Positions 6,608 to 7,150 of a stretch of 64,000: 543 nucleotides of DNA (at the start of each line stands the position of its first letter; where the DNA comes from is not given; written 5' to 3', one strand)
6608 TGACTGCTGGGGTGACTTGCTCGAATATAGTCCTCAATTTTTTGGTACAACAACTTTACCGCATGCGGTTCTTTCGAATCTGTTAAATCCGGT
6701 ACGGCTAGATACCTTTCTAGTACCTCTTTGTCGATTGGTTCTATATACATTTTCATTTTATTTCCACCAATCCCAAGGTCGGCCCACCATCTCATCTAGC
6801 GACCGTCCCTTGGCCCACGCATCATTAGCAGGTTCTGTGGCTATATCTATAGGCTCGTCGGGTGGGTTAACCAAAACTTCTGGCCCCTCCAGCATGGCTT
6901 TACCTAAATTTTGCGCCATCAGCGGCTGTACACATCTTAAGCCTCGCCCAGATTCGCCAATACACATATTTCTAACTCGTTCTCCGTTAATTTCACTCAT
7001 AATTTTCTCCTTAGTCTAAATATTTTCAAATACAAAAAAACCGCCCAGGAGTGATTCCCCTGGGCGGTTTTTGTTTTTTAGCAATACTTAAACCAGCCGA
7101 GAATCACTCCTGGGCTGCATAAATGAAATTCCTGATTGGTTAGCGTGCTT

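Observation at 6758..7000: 80-aa protein with Trp-rich C-terminal tail translationally coupled to the ligase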

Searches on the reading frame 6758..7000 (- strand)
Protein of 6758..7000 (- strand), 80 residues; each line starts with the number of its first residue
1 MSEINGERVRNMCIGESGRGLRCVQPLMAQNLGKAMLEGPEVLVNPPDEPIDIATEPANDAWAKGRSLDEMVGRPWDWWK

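Call 6: search_protein_families(library=pfam, proteins=[window:6758-7000:-], max_evalue=0.01)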
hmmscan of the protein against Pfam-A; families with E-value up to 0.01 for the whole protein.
window:6758-7000:- (80 aa): 0 families

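Call 8: find_homologous_proteins(query=window:6761-7000:-, max_evalue=0.01)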
Query window:6761-7000:- (80 aa): 1 proteins with E <= 0.01 among 2 candidates.
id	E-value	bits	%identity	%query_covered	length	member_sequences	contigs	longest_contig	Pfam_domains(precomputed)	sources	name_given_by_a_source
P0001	1.2e-48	181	100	100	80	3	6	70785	-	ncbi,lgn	-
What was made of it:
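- Tried and rejected: A word-indexed search with the single sequence found only itself (call 8).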

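Call 9: search_protein_families(library=ncbifam, proteins=[window:6758-7000:-], max_evalue=0.01)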
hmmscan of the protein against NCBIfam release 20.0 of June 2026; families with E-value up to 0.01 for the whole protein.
window:6758-7000:- (80 aa): 0 families

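Call 11: find_encoding_contigs(protein=P0001, flank=10000, max_places=10)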
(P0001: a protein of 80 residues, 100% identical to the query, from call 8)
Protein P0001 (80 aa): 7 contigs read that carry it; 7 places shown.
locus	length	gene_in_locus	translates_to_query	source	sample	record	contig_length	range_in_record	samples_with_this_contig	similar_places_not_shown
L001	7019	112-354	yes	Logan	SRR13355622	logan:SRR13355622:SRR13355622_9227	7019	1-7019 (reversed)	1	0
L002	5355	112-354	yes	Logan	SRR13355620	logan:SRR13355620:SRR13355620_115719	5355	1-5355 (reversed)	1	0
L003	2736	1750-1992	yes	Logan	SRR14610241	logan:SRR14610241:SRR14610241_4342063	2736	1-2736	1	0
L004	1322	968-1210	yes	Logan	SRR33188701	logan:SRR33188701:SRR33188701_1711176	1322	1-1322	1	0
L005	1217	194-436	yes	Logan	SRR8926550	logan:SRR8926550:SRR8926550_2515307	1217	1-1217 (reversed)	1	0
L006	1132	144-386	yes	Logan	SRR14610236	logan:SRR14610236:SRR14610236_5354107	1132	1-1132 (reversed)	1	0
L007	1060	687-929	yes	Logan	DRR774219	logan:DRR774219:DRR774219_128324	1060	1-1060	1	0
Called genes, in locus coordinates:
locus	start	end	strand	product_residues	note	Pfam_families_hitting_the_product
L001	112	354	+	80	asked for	-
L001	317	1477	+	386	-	PF01409:tRNA-synt_2d, PF03147:FDX-ACB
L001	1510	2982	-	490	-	-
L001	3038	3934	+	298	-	PF17773:UPF0176_N, PF00581:Rhodanese, PF12368:Rhodanese_C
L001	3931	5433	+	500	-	PF27096:UvrC_M, PF02151:UVR, PF08459:UvrC_RNaseH_dom, PF14520:HHH_5 (weak)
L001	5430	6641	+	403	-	PF05195:AMP_N, PF00557:Peptidase_M24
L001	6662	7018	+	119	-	?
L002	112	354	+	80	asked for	-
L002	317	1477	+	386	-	PF01409:tRNA-synt_2d, PF03147:FDX-ACB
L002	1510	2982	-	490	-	-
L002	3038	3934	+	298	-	PF17773:UPF0176_N, PF00581:Rhodanese, PF12368:Rhodanese_C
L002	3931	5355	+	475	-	?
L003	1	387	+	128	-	?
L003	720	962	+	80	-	-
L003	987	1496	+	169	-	-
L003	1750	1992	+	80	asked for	-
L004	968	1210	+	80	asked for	-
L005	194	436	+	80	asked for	-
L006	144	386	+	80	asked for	-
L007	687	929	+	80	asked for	-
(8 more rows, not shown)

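Call 18: search_protein_representatives(protein=window:6761-7000:-)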
Query: 80 residues. Proteins with E-value up to 0.001 (for the whole library): 3; up to 1e-10: 1; up to 1e-30: 1. The best 3 are listed.
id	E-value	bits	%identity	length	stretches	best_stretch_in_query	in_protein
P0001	3.7e-49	180.5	100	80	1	1-80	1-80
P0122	2.7e-09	53.2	47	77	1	1-80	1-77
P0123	3.7e-05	39.9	38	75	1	7-79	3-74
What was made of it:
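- Tried and rejected: Exhaustive HMMER found only two relatives (call 18).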

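Call 25: find_homologous_proteins(query=A2, max_evalue=0.1)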
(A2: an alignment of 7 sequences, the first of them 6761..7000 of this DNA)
Query A2 (7 sequences) (80 aa, profile of the alignment): 16 proteins with E <= 0.1 among 461 candidates.
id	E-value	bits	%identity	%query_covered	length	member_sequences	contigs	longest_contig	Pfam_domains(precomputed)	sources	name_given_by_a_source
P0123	9.9e-29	118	36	93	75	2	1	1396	-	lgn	-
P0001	8.0e-27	112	100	100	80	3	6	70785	-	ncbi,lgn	-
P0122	2.6e-25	107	45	100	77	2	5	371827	-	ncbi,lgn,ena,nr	ncbi:MAG TPA: hypothetical protein PKB09_03485 [Candidatus Saccharibacteria bacterium]|nr:hypothetic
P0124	2.3e-21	94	38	36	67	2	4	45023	-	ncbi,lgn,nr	ncbi:MAG: hypothetical protein NTX11_04520 [Candidatus Saccharibacteria bacterium]|nr:hypothetical p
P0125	2.6e-21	94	31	86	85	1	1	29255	-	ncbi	-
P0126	1.2e-20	92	32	56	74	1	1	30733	-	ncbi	-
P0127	2.1e-18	85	63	100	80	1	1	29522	-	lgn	-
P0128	1.4e-14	73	32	88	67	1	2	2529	-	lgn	-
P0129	1.7e-14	72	33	90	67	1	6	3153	-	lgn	-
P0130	7.8e-14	70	34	90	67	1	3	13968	-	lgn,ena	-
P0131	2.9e-12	65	34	90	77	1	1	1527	-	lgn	-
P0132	7.8e-11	61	50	18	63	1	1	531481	-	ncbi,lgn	-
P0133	5.9e-10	58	27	86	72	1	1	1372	-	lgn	-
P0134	2.9e-9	56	38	36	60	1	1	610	-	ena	-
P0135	4.3e-6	46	31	90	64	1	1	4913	-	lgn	-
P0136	2.8e-2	33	67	15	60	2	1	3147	-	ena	-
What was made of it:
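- Tried and rejected: A profile built from loci-derived homologs was needed to reach 16 clusters (call 25).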

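Call 28: find_encoding_contigs(protein=P0127, flank=4000, max_places=3)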
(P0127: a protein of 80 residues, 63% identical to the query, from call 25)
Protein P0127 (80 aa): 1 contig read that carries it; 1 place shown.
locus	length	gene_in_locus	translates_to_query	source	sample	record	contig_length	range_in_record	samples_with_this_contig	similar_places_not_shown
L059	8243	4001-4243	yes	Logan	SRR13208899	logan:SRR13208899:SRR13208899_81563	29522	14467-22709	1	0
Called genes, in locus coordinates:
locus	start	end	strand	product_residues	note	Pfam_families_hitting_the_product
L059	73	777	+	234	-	PF00027:cNMP_binding, PF13545:HTH_Crp_2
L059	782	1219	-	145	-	PF00072:Response_reg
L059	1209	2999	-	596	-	PF03924:CHASE, PF00512:HisKA, PF13581:HATPase_c_2 (weak), PF02518:HATPase_c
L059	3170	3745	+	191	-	-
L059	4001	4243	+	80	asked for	-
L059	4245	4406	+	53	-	-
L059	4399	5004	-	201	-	PF00300:His_Phos_1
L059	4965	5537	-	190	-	-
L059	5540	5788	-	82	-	PF00462:Glutaredoxin (weak)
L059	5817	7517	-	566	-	PF02683:DsbD_TM (weak), PF00578:AhpC-TSA, PF08534:Redoxin, PF13905:Thioredoxin_8 (weak), PF17991:Thioredoxin_10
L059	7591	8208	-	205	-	PF02469:Fasciclin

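Call 29: find_encoding_contigs(protein=P0130, flank=4000, max_places=3)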
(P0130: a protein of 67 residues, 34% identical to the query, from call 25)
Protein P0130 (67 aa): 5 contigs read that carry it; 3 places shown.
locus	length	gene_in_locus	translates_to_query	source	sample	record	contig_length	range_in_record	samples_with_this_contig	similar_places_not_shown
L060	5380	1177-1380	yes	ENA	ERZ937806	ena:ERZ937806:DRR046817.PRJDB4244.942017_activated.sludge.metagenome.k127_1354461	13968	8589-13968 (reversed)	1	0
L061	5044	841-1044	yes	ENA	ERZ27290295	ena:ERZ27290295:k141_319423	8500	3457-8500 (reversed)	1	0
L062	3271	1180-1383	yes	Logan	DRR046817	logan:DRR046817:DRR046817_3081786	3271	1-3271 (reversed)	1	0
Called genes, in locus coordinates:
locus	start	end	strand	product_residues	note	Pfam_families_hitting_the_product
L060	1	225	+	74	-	?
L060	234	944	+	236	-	PF01177:Asp_Glu_race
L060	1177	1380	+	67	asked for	-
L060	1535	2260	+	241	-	PF01411:tRNA-synt_2c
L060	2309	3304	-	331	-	PF00892:EamA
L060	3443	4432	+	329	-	PF02274:ADI, PF19420:DDAH_eukar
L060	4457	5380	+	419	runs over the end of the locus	PF00764:Arginosuc_synth, PF20979:Arginosuc_syn_C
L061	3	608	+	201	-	?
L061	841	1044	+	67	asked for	-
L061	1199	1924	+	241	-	PF01411:tRNA-synt_2c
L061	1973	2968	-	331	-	PF00892:EamA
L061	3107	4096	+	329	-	PF02274:ADI, PF19420:DDAH_eukar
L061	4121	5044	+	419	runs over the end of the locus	PF00764:Arginosuc_synth, PF20979:Arginosuc_syn_C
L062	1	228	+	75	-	?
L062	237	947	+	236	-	PF01177:Asp_Glu_race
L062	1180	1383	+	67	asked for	-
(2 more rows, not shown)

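Call 30: find_encoding_contigs(protein=P0135, flank=4000, max_places=3)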
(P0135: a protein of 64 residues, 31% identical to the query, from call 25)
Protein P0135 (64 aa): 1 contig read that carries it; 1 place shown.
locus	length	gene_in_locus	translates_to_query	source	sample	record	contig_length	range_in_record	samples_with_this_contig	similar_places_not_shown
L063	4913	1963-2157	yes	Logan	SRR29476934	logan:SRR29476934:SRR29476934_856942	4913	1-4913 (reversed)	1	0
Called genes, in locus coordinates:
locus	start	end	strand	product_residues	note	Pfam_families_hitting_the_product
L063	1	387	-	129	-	?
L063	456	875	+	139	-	PF01243:PNPOx_N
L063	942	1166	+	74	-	-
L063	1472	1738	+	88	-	-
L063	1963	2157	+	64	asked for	-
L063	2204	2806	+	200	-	PF02834:LigT_PEase (faint), PF13563:2_5_RNA_ligase2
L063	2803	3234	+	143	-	PF11969:DcpS_C (weak), PF01230:HIT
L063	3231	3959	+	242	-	PF00702:Hydrolase, PF13419:HAD_2, PF13242:Hydrolase_like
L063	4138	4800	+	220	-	-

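Call 48: predict_structure(alignment_id=A3)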
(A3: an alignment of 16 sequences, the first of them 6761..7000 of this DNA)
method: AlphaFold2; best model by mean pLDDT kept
length: 80 residues; sequences in the alignment: 16
mean_pLDDT: 62.9   pTM: 0.18
mean pLDDT of the five models: 62.9, 60.0, 57.2, 56.6, 56.2
residues with pLDDT >= 90: 0; 70-90: 16; 50-70: 62; < 50: 2
segments of 3 or more residues with pLDDT < 50: none
pLDDT, mean of each block of 10 residues (from residue 1): 59 61 56 58 60 65 69 76
secondary structure, 60 per line:
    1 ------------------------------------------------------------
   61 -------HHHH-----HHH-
elements in order: H68-71
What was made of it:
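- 6764..6802 (-): Conserved C-terminal motif, residues 67-79: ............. (family consensus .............). AF2 gives only short helical turns here, with pLDDT about 70-76 (call 48).
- On Acyl/peptidyl carrier protein (as substrate of an aaRS-like ligase): AF2 predicts disorder (call 48).
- AF2 gives pLDDT 63 and pTM 0.18, with no domain (call 48). There is no carrier-protein fold or Pfam hit, and the protein is predicted disordered (calls 6, 48).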

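Call 52: find_encoding_contigs(protein=P0129, flank=3000, max_places=3)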
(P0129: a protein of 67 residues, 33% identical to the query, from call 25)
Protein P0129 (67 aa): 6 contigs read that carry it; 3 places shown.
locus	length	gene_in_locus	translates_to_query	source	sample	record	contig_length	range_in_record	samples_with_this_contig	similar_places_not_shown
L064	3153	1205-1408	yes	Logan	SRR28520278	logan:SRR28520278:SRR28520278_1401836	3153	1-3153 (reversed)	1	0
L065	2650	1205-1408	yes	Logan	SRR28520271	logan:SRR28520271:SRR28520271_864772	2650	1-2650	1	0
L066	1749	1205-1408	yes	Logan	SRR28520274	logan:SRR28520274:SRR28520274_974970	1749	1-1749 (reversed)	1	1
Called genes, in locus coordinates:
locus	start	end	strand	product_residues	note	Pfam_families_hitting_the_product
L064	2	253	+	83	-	?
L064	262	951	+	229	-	PF01177:Asp_Glu_race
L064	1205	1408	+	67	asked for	-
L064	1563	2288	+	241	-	PF01411:tRNA-synt_2c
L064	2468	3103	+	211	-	PF13529:Peptidase_C39_2 (faint), PF09778:Guanylate_cyc_2 (faint)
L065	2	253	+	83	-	?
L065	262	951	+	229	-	PF01177:Asp_Glu_race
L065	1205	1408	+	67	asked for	-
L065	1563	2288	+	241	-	PF01411:tRNA-synt_2c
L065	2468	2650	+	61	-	?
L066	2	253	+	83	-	?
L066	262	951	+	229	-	PF01177:Asp_Glu_race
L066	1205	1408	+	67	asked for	-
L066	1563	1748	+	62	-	?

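Call 53: find_encoding_contigs(protein=P0128, flank=3000, max_places=2)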
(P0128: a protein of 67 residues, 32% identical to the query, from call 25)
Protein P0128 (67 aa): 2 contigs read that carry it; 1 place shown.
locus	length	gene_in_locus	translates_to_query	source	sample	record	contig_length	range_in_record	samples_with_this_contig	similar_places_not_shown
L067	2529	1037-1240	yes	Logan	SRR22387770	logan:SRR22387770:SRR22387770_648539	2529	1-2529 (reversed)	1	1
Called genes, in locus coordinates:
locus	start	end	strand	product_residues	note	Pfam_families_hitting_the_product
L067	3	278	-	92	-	?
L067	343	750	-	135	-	PF00383:dCMP_cyt_deam_1, PF14437:MafB19-deam, PF14439:Bd3614-deam (faint)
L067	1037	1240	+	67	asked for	-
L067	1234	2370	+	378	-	PF01409:tRNA-synt_2d, PF03147:FDX-ACB (weak)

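Call 54: find_encoding_contigs(protein=P0131, flank=3000, max_places=2)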
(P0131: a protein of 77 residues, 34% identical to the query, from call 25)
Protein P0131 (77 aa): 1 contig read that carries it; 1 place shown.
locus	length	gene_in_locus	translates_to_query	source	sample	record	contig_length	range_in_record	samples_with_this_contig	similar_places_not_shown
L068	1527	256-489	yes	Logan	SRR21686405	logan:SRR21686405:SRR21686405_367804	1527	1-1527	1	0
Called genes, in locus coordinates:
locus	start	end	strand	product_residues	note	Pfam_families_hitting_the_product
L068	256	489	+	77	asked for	-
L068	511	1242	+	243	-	PF01411:tRNA-synt_2c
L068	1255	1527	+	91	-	?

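Call 55: find_encoding_contigs(protein=P0133, flank=3000, max_places=2)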
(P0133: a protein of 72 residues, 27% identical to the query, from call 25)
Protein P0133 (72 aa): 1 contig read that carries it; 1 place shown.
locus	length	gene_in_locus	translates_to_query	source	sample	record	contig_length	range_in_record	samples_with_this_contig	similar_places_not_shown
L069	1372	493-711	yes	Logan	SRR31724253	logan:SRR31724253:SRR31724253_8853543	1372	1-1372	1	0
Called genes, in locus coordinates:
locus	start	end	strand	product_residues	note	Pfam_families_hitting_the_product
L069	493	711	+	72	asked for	-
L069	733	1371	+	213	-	?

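Call 63: search_protein_families(library=ncbifam, proteins=[L068:1255-1527:+, L068:511-1239:+, L064:1563-2285:+, L063:2204-2803:+], max_evalue=0.01)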
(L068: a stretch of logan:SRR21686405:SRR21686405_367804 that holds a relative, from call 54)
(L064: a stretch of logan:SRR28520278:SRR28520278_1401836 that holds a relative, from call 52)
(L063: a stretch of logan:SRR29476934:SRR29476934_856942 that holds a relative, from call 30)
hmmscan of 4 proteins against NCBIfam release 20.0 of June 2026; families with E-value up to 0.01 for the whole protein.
L068:1255-1527:+ (91 aa): 0 families

L068:511-1239:+ (243 aa): 3 families
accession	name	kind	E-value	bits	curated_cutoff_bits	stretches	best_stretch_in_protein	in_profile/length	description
NF040865.1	a_tRNA_ed_AlaXM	equivalog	4.7e-35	121.4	300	1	4-231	1-223/234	alanyl-tRNA editing protein AlaXM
TIGR00344.1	alaS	equivalog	6.5e-27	94.2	457.05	1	20-237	472-689/847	alanine--tRNA ligase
TIGR03683.1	A-tRNA_syn_arch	equivalog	5.3e-26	91.1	744.7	1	2-240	499-734/902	alanine--tRNA ligase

L064:1563-2285:+ (241 aa): 3 families
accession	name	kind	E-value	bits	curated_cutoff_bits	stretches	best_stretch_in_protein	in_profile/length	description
NF040865.1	a_tRNA_ed_AlaXM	equivalog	5.6e-32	111.3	300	1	4-240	1-233/234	alanyl-tRNA editing protein AlaXM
TIGR00344.1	alaS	equivalog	2.6e-26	92.2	457.05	1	20-228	472-679/847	alanine--tRNA ligase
TIGR03683.1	A-tRNA_syn_arch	equivalog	1.5e-24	86.3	744.7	1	2-228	499-721/902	alanine--tRNA ligase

L063:2204-2803:+ (200 aa): 2 families
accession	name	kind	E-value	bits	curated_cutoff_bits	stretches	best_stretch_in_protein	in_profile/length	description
TIGR02258.1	2_5_ligase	equivalog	4.2e-09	36.5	65.7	1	47-189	31-173/180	RNA 2',3'-cyclic phosphodiesterase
NF010223.0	PRK13679.1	equivalog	0.0033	17.3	129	1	65-184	40-156/170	hypothetical protein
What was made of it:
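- One context (L063, LigT-like/HIT/HAD) has no obvious PheRS link (calls 30, 63). In L063 the downstream genes are LigT-like/HIT/HAD (calls 30, 63).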

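Call 64: search_solved_structures(query=L068:1255-1527:+, max_evalue=1, show_alignments=1)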
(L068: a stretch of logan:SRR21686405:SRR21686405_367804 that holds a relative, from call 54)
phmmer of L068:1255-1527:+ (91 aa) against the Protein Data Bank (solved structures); distinct sequences matched with E-value up to 1: 5.
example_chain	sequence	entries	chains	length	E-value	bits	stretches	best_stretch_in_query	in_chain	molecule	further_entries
5k0y_S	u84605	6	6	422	0.15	16.1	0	4-83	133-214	eukaryotic initiation factor 2 Gamma subunit (eIF2-Gamma) | Eukaryotic translation initiation factor 2 subunit 3 | Eukaryotic translation initiation factor 2 su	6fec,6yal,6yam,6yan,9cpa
9f5x_I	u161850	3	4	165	0.21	15.7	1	5-87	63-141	Mitochondrial NADH:ubiquinone oxidoreductase 18 kDa subunit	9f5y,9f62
28zu_E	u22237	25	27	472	0.22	15.6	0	4-83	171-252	Eukaryotic translation initiation factor 2 subunit 3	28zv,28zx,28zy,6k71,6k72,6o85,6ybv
9h6y_B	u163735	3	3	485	0.24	15.5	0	4-83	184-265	Eukaryotic translation initiation factor 2 subunit 3 | protein-synthesizing GTPase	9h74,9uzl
6o81_S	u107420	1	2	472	0.3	15.2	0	4-83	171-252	Eukaryotic translation initiation factor 2 subunit 3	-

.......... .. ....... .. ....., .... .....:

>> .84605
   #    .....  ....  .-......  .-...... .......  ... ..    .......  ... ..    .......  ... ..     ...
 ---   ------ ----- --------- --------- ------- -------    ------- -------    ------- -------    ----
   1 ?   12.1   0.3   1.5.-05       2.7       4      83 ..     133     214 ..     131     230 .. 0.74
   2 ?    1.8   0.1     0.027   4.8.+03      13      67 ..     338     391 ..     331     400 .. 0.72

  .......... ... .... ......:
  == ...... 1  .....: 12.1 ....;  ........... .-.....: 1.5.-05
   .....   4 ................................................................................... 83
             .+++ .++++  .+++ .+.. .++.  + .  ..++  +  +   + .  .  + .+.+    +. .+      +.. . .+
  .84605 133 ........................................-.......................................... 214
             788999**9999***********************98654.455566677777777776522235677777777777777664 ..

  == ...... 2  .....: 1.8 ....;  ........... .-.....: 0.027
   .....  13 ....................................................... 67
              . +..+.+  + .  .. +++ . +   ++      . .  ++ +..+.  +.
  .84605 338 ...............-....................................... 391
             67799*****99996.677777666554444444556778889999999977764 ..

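Call 65: search_protein_families(library=pfam, proteins=[L068:1255-1527:+], max_evalue=10)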
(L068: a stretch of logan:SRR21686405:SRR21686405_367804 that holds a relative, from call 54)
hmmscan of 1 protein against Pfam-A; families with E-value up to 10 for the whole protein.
L068:1255-1527:+ (91 aa): 2 families
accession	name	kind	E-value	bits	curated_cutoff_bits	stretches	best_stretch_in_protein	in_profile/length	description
PF02912.23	Phe_tRNA-synt_N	-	3.2e-07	30.7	22.3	1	32-70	19-57/69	Aminoacyl tRNA synthetase class II, N-terminal domain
PF17395.7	DUF5403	-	0.1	13.6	29.2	1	45-81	16-52/97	Family of unknown function (DUF5403)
